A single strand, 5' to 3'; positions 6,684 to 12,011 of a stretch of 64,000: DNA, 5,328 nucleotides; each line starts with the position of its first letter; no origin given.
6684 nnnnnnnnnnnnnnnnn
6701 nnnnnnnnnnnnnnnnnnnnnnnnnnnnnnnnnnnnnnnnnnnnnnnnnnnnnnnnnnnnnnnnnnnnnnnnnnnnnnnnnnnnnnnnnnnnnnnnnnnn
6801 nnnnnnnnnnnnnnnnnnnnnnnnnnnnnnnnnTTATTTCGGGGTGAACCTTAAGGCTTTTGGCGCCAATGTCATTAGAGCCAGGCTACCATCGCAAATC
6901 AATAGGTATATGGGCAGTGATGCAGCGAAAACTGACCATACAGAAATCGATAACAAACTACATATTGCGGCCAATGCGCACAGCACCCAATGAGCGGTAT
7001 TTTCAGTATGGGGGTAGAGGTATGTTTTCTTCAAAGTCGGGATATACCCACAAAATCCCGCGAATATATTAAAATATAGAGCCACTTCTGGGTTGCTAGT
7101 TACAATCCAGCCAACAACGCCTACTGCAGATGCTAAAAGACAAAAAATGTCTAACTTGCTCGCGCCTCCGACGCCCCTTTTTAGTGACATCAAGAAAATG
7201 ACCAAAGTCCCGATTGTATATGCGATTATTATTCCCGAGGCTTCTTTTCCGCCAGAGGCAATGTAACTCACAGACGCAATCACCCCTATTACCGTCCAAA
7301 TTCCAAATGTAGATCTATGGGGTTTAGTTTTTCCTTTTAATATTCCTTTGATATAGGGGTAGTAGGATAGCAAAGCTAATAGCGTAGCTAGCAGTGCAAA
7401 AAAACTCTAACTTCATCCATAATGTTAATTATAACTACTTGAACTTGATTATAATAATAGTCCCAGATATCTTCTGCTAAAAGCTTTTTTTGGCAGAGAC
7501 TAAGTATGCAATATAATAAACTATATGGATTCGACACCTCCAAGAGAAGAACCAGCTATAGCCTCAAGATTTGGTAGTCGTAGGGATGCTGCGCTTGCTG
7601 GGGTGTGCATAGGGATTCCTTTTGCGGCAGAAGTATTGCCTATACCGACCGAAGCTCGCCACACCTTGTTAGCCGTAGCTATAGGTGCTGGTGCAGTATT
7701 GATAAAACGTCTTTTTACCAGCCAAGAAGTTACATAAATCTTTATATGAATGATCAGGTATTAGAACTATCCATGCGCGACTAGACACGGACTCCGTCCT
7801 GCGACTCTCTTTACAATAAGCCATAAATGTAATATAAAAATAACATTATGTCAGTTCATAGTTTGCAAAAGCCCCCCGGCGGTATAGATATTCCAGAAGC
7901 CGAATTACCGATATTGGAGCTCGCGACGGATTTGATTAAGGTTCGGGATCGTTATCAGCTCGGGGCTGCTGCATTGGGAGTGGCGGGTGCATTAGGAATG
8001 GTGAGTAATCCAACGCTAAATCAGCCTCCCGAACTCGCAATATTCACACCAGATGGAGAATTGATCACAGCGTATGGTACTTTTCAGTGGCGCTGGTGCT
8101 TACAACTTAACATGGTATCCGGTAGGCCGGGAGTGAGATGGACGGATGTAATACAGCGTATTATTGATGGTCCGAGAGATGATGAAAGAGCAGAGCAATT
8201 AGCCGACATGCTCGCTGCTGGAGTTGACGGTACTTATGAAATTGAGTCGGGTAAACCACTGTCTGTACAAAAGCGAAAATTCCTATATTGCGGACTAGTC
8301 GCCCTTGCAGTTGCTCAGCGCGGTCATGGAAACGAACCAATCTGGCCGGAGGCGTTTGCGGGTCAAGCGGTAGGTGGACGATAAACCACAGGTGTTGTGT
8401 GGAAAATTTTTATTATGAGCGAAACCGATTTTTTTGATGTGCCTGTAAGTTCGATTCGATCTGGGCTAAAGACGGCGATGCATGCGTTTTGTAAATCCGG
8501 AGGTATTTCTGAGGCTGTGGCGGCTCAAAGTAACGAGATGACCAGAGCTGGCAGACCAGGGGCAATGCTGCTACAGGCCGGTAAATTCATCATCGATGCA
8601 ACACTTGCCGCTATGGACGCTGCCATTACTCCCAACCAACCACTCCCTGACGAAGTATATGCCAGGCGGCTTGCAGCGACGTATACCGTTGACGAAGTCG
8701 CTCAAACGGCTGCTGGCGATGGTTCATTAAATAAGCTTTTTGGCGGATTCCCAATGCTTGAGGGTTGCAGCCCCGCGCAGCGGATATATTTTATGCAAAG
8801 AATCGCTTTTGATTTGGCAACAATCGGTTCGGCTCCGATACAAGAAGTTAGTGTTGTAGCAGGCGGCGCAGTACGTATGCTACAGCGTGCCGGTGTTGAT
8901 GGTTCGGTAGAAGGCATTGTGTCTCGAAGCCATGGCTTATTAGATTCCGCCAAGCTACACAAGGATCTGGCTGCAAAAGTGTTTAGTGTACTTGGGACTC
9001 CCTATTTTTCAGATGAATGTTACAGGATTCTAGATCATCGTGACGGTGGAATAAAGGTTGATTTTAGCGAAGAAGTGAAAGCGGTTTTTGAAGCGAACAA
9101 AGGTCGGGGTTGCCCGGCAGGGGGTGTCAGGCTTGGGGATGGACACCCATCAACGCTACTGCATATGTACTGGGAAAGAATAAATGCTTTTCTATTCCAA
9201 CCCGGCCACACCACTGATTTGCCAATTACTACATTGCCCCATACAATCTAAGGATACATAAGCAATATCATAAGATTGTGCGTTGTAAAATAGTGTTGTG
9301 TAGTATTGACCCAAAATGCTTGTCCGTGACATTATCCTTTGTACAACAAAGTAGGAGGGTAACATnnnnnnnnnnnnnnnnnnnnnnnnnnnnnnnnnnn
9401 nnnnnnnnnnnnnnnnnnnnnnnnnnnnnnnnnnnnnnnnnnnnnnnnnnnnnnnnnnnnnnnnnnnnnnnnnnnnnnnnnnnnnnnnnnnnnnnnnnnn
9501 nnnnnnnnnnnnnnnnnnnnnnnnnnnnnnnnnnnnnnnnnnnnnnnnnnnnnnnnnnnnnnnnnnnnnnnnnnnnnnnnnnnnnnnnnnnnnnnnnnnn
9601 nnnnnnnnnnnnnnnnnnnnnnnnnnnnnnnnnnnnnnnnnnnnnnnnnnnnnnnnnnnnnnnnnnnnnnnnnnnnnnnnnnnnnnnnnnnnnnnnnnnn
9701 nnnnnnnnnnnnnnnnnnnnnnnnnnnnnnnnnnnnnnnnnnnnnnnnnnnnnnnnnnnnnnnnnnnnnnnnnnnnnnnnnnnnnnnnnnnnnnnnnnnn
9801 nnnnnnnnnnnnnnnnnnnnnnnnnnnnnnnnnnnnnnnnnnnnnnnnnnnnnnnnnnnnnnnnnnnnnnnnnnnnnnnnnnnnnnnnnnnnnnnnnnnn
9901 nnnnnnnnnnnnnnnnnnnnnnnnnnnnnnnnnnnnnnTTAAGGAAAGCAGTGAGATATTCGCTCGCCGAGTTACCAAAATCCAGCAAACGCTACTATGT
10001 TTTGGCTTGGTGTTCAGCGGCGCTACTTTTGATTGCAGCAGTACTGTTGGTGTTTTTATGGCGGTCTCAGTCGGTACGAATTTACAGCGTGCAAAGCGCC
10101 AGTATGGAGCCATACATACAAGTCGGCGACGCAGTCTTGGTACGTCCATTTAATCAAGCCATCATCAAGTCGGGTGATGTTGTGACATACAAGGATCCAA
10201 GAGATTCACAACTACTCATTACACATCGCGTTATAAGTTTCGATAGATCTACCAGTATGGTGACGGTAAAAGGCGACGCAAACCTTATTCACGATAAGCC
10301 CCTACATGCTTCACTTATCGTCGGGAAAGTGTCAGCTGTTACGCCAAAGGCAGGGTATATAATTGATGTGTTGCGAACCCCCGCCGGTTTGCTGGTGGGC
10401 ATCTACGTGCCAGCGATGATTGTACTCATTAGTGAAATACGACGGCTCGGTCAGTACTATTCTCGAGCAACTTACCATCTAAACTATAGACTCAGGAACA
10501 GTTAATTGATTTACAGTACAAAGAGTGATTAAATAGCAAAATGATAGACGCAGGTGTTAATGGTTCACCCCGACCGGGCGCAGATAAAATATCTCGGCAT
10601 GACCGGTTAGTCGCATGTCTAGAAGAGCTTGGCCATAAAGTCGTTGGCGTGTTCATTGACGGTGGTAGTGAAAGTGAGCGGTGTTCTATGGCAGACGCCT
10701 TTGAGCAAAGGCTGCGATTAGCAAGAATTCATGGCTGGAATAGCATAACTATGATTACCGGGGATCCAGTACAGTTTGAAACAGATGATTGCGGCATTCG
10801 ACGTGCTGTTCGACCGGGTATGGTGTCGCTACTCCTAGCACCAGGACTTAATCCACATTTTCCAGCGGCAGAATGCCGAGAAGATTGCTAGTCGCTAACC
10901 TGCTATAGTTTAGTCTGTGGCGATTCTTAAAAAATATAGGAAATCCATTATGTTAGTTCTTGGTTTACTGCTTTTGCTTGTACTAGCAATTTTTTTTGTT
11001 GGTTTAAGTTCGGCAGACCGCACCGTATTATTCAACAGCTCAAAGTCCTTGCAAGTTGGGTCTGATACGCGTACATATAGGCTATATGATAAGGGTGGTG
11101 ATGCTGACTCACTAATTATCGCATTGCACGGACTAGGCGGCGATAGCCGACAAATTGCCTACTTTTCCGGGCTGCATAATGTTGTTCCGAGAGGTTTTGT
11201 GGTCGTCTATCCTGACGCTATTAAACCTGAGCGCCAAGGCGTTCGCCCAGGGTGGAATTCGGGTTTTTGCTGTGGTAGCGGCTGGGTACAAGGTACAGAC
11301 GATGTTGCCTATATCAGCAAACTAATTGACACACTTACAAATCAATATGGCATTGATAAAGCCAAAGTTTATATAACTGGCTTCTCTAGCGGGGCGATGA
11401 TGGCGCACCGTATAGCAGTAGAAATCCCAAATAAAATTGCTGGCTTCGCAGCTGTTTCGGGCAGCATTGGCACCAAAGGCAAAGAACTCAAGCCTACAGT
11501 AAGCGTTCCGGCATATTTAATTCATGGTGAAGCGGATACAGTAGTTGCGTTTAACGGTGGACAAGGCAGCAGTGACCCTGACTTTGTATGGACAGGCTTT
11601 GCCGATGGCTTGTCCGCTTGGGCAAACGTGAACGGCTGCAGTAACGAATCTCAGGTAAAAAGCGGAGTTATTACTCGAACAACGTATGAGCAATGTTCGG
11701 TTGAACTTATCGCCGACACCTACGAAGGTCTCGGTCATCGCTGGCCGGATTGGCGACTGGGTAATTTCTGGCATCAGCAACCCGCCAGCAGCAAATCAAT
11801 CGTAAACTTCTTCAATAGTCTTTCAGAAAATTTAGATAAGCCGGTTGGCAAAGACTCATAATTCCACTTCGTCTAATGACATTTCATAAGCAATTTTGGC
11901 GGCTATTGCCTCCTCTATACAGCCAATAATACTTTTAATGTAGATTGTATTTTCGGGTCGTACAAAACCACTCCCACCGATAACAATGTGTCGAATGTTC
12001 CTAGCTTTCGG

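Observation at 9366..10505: TasA/camelysin-like protein paired with a SipW-type signal peptidase: possible extracellular fibre system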

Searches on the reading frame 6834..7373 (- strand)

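Call 3: search_protein_families(library=pfam, proteins=[window:6834-7373:-], max_evalue=1)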
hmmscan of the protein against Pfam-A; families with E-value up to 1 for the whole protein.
window:6834-7373:- (179 aa): 2 families
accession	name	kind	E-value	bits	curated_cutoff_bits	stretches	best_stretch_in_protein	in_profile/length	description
PF19217.5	CoV_NSP4_N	-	0.078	12.6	25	1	28-104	242-319/353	Coronavirus replicase NSP4, N-terminal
PF11833.13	CPP1-like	-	0.9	9.6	28.4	1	17-91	89-161/196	Protein CHAPERONE-LIKE PROTEIN OF POR1-like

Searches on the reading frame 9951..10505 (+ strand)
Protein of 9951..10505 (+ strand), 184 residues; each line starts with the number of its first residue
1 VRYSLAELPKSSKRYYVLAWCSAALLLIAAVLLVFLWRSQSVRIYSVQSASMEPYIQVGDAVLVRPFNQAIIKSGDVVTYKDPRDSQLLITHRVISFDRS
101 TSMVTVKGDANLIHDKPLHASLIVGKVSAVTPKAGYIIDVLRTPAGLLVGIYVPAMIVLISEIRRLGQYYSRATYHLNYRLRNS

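Call 3: search_protein_families(library=pfam, proteins=[window:9951-10505:+], max_evalue=1)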
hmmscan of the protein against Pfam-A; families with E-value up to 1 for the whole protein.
window:9951-10505:+ (184 aa): 2 families
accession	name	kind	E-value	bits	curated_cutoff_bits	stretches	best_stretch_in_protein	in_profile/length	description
PF10502.14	Peptidase_S26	-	3.4e-08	34.1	22.9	1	23-118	4-99/168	Signal peptidase, peptidase S26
PF00717.28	Peptidase_S24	-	0.00061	19.9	23.3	1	38-79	31-70/116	Peptidase S24-like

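Call 4: search_protein_families(library=ncbifam, proteins=[window:9951-10505:+], max_evalue=1)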
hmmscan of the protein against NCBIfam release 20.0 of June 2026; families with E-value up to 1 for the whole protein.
window:9951-10505:+ (184 aa): 5 families
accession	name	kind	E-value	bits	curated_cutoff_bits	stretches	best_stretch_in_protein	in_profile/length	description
TIGR02228.1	sigpep_I_arch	equivalog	1.6e-23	83.3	51.85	1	25-163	13-155/158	signal peptidase I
NF046067.1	SigPepSipWBacil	equivalog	1.3e-15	57.5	190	1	44-166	40-165/189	signal peptidase I SipW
TIGR02227.1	sigpep_I_bact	equivalog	6.8e-13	48.8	47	1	25-124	3-102/162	signal peptidase I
TIGR02754.1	sod_Ni_protease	equivalog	3.6e-06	27.4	63.25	1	47-103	3-61/90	nickel-type superoxide dismutase maturation protease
NF008114.0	PRK10861.1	equivalog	0.00054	19.4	277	1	19-95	59-149/324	signal peptidase I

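Call 59: find_homologous_proteins(query=window:9951-10505:+, max_evalue=0.001)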
Query window:9951-10505:+ (184 aa): 78 proteins with E <= 0.001 among 454 candidates.
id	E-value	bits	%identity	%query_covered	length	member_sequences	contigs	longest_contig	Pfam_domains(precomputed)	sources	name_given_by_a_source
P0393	1.4e-112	391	100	100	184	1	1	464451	PF10502.15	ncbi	-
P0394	1.7e-26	111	42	87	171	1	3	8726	-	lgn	-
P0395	5.6e-26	109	44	83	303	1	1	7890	PF10502.15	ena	-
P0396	3.6e-13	68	35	76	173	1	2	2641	-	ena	-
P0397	6.6e-13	67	37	73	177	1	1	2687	-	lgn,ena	-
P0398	8.4e-13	66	34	76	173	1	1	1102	PF10502.15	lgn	-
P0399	2.0e-12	65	35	76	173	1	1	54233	PF10502.15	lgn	-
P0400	2.3e-12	65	34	76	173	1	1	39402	PF10502.15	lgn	-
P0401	2.3e-12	65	35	73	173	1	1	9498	PF10502.15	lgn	-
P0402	2.6e-12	65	32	63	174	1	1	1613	PF10502.15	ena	-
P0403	2.8e-12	65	34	78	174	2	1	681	-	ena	-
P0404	3.9e-12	64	31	63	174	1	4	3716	PF10502.15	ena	-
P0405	6.7e-12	63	31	63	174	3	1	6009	PF10502.15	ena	-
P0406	7.9e-12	63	33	77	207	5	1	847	-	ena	-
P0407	8.6e-12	63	37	74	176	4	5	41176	-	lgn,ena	-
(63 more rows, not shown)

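Call 77: search_solved_structures(query=window:9951-10505:+, max_evalue=1, show_alignments=2)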
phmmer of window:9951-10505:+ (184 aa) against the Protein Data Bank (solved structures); distinct sequences matched with E-value up to 1: 4.
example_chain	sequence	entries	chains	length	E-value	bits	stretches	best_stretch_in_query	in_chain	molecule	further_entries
7p2q_A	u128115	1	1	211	2.5e-06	30.5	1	9-120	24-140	Signal peptidase complex catalytic subunit SEC11C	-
7p2p_A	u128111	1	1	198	0.0036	20.2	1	22-120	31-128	Signal peptidase complex catalytic subunit SEC11A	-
9rjb_A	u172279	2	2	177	0.0069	19.3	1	22-120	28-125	Signal peptidase complex catalytic subunit SEC11A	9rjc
9dk1_B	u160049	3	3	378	0.72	12.8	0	57-160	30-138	Lyase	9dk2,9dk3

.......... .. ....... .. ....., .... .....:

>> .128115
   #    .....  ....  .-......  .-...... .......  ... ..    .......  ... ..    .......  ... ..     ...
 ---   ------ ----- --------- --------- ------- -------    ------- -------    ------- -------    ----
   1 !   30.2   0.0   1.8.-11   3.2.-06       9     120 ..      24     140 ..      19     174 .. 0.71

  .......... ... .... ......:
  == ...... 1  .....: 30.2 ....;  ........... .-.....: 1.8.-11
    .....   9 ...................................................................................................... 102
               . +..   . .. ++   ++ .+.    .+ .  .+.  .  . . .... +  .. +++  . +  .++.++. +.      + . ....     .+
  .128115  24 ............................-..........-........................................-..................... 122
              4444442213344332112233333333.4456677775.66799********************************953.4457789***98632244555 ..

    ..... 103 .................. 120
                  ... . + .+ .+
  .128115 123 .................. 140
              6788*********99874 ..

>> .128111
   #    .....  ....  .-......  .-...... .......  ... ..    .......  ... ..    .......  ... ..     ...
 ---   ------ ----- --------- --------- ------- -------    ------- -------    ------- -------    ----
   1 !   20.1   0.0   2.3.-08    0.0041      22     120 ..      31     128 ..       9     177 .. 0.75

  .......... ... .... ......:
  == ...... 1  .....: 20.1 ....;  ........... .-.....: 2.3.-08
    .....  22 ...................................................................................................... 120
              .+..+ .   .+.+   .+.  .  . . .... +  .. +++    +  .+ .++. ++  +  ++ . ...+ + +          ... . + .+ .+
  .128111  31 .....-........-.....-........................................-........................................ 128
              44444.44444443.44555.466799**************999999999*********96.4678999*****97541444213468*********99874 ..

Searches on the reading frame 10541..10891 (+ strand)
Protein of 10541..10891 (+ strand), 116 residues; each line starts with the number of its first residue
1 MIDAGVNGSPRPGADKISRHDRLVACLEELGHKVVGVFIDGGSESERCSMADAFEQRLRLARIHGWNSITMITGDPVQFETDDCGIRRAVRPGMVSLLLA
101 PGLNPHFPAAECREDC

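Call 3: search_protein_families(library=pfam, proteins=[window:10541-10891:+], max_evalue=1)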
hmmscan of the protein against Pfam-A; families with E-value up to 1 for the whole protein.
window:10541-10891:+ (116 aa): 2 families
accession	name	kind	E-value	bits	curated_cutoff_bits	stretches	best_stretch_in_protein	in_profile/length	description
PF21791.3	MDHAR3-like_C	-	0.13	12.9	27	1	32-60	46-74/88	Monodehydroascorbate reductase 3-like, C-terminal domain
PF03308.22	MeaB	-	0.18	11.2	23.1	1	5-64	37-91/273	Methylmalonyl Co-A mutase-associated GTPase MeaB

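Call 4: search_protein_families(library=ncbifam, proteins=[window:10541-10891:+], max_evalue=1)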
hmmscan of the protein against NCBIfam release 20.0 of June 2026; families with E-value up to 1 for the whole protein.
window:10541-10891:+ (116 aa): 0 families

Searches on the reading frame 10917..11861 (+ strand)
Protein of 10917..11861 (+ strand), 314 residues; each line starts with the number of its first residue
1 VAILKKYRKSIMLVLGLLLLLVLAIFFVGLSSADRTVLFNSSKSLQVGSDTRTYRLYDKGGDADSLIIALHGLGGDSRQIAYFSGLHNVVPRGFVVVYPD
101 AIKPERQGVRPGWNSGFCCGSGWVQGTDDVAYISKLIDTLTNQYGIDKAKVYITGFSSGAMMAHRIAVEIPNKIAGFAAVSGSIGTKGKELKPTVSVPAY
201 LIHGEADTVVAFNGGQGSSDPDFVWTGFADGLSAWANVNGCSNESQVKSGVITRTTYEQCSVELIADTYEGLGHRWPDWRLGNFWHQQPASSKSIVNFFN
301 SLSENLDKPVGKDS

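Call 3: search_protein_families(library=pfam, proteins=[window:10917-11861:+], max_evalue=1)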
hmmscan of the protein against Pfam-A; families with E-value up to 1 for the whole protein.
window:10917-11861:+ (314 aa): 12 families
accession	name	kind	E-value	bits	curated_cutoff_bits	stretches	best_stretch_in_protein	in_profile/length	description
PF02230.22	Abhydrolase_2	-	1.5e-12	48.3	23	1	61-215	11-175/217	Phospholipase/Carboxylesterase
PF10503.15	Esterase_PHB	-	8.1e-10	38.7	23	1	65-183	17-131/219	Esterase PHB depolymerase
PF01738.24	DLH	-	9.3e-06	25.8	21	1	89-213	37-160/217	Dienelactone hydrolase family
PF12146.15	Hydrolase_4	-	9.5e-05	22.2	27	1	123-186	51-113/239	Serine aminopeptidase, S33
PF20434.5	BD-FAE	-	0.00018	21.5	26.8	1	137-168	77-108/215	BD-FAE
PF00561.26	Abhydrolase_1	-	0.00021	21.5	25.8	1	67-208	3-126/245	alpha/beta hydrolase fold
PF03959.19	FSH1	-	0.0021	18.2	21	1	130-211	82-175/211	Serine hydrolase (FSH1)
PF12697.13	Abhydrolase_6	-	0.0025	18.9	26.3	1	67-226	1-121/217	Alpha/beta hydrolase family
PF00326.27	Peptidase_S9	-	0.0056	16.6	22.6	1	126-182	41-97/213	Prolyl oligopeptidase family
PF07859.19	Abhydrolase_3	-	0.0075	16.5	25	1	129-173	51-95/210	alpha/beta hydrolase fold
PF00756.26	Esterase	-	0.047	13.9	22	1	66-187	26-153/251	Putative esterase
PF06028.17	DUF915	-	0.29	10.9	22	1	128-164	84-118/255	Alpha/beta hydrolase of unknown function (DUF915)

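Call 4: search_protein_families(library=ncbifam, proteins=[window:10917-11861:+], max_evalue=1)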
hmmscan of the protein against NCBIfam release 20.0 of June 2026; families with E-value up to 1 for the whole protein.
window:10917-11861:+ (314 aa): 17 families
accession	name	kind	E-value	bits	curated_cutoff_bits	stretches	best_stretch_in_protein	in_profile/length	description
NF050058.1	e_dPHAscl_type1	hypoth_equivalog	5.1e-36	124.6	150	1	51-299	7-276/276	extracellular catalytic domain type 1 short-chain-length polyhydroxyalkanoate depolymerase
TIGR01840.1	esterase_phb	subfamily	7e-15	55.1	107.85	1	65-187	14-134/213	PHB depolymerase family esterase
NF050057.1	e_dPHAmcl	equivalog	2.7e-08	33.4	270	1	87-212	80-207/252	extracellular medium-chain-length polyhydroxyalkanoate depolymerase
NF008525.0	PRK11460.1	equivalog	5.3e-06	25.9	191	1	60-213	12-165/232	esterase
NF005757.0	PRK07581.1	subfamily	0.00038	19.4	332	1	124-187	103-162/339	hypothetical protein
NF050059.1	e_dPHAscl_type2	hypoth_equivalog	0.00057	19.3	280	1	142-182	2-42/305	extracellular catalytic domain type 2 short-chain-length polyhydroxyalkanoate depolymerase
NF052610.1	macro_16_ester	equivalog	0.00075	18.9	420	1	141-184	88-129/281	alpha/beta fold macrolide esterase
TIGR03695.1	menH_SHCHC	equivalog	0.0027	17.2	208.55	1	133-190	56-112/252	2-succinyl-6-hydroxy-2,4-cyclohexadiene-1-carboxylate synthase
NF011457.0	PRK14875.1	equivalog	0.011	14.7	307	0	126-181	177-230/372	acetoin dehydrogenase dihydrolipoyllysine-residue acetyltransferase subunit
NF045632.1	hydroxlase_HsaD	equivalog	0.016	14.2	400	1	39-175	10-130/290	4,5:9,10-diseco-3-hydroxy-5,9,17-trioxoandrosta-1(10),2-diene-4-oate hydrolase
NF053684.1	esterase_mleBCA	exception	0.017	14.3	570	1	141-184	88-129/281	BCA family alpha/beta fold macrolide esterase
NF033523.0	lasso_peptidase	equivalog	0.017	13.9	400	1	128-169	473-514/638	Atxe2 family lasso peptide isopeptidase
NF047577.1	quino_deg_MhqD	equivalog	0.02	14.6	325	0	134-175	78-121/195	methylhydroquinone degradation carboxylesterase MhqD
NF033892.1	XcbB_CpsF_sero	subfamily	0.071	12.4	125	1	132-163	142-173/291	XcbB/CpsF family capsular polysaccharide biosynthesis protein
NF041096.1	esterase_EstD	equivalog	0.083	11.9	600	1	134-177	228-268/421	esterase EstD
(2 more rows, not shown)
